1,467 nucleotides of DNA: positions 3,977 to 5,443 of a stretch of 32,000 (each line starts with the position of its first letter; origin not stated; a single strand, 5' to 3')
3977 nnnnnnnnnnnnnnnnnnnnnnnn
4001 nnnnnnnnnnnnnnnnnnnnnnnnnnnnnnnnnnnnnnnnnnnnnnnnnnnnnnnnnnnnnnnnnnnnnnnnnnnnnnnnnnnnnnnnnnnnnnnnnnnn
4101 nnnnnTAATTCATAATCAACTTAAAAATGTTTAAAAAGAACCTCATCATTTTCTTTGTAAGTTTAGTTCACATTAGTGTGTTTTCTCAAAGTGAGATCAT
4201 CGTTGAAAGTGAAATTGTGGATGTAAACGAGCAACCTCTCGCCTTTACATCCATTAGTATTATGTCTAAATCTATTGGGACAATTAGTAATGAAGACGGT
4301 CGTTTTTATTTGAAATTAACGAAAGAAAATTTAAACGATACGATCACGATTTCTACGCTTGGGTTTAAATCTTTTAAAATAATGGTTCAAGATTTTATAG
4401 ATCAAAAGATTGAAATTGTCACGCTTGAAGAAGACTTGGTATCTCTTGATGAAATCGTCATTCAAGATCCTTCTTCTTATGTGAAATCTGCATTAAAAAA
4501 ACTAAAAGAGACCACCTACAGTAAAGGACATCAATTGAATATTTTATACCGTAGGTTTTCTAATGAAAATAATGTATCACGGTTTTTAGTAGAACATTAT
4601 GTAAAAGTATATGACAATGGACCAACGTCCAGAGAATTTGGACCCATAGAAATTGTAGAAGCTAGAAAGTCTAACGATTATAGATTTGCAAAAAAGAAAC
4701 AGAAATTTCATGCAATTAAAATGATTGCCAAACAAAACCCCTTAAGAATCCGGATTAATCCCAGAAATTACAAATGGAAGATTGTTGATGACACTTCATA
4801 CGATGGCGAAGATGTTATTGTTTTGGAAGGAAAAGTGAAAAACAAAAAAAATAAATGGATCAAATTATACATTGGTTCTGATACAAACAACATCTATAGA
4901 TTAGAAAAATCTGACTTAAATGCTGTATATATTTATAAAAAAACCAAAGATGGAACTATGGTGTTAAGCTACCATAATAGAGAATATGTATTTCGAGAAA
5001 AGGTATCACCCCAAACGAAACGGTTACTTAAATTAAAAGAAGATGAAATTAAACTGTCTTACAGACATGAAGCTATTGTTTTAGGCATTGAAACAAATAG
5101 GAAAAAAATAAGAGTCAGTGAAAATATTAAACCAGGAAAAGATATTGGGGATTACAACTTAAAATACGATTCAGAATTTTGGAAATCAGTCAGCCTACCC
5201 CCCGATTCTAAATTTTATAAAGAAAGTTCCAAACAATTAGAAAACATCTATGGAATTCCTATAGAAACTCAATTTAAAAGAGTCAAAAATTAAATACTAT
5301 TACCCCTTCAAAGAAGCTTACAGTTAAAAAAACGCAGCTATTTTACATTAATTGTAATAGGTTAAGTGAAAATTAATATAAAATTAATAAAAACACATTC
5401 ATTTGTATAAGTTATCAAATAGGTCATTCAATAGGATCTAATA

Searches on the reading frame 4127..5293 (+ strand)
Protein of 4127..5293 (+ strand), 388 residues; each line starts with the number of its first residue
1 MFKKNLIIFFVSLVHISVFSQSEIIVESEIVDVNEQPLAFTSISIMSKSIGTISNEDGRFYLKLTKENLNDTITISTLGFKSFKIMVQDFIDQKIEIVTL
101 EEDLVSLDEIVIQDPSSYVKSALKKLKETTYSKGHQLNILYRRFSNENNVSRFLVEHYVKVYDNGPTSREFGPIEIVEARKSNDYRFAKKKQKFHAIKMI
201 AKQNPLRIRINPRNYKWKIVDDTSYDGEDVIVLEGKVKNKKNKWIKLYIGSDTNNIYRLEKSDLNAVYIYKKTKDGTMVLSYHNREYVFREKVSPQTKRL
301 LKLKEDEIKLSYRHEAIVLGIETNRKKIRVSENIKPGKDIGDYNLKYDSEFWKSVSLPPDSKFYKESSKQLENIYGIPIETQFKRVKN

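Call 3: search_protein_families(library=pfam, proteins=[window:4127-5293:+], max_evalue=0.01)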
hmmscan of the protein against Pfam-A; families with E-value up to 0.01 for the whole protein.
window:4127-5293:+ (388 aa): 2 families
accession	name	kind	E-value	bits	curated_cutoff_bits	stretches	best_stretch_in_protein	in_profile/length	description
PF13715.12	CarbopepD_reg_2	-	1.1e-11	45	32.2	1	30-112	5-88/88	CarboxypepD_reg-like domain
PF13620.12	CarboxypepD_reg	-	0.0021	18.8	32.3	1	30-85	6-64/82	Carboxypeptidase regulatory-like domain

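Call 56: search_protein_families(library=ncbifam, proteins=[window:4127-5293:+], max_evalue=0.01)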
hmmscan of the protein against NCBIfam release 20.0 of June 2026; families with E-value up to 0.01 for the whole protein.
window:4127-5293:+ (388 aa): 1 family
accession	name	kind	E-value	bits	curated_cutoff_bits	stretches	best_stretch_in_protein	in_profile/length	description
TIGR04056.1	OMP_RagA_SusC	subfamily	3.6e-10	38.8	368.25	1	26-112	3-83/981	SusC/RagA family TonB-linked outer membrane protein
